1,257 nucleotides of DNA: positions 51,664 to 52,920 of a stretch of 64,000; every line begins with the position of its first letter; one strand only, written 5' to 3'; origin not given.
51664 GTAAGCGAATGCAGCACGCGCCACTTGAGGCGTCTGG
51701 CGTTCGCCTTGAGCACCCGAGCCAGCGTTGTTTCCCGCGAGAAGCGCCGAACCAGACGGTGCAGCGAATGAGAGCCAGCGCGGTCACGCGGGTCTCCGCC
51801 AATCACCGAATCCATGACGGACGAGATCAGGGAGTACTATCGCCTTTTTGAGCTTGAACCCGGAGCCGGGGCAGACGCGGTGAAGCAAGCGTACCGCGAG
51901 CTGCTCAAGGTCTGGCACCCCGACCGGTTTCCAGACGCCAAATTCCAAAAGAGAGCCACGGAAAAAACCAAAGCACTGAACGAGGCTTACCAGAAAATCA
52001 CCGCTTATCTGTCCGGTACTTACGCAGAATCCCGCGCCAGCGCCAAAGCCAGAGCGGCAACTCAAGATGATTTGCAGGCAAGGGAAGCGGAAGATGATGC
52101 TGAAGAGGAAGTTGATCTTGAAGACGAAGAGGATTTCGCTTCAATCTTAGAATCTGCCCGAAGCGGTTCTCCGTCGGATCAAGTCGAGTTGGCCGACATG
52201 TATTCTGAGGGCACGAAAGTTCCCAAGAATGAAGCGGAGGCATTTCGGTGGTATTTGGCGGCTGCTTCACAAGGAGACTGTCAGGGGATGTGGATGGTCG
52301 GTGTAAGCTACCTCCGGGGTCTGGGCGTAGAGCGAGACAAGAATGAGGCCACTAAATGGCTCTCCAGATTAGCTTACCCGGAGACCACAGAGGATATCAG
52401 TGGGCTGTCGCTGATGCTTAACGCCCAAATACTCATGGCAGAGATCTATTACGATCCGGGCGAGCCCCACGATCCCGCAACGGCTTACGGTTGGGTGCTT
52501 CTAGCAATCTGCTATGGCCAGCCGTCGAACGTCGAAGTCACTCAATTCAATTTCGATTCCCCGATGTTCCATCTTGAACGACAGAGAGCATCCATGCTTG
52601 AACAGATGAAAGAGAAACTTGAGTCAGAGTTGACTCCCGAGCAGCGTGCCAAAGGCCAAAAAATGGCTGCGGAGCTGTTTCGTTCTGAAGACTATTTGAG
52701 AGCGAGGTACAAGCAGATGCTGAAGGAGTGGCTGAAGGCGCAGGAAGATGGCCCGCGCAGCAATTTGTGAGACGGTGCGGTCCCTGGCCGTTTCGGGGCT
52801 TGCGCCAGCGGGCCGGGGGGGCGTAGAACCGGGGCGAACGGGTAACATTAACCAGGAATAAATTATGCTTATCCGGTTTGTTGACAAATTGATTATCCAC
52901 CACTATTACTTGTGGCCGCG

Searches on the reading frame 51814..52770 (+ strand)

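Call 83: search_protein_families(library=pfam, proteins=[window:51814-52770:+], max_evalue=0.00001)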
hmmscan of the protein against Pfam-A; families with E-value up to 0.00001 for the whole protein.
window:51814-52770:+ (318 aa): 2 families
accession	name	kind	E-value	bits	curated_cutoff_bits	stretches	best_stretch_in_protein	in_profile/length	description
PF08238.18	Sel1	-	1e-17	64.3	30.7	1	123-155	4-36/36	Sel1 repeat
PF00226.36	DnaJ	-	7.1e-10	39.3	27.8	1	7-60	1-51/63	DnaJ domain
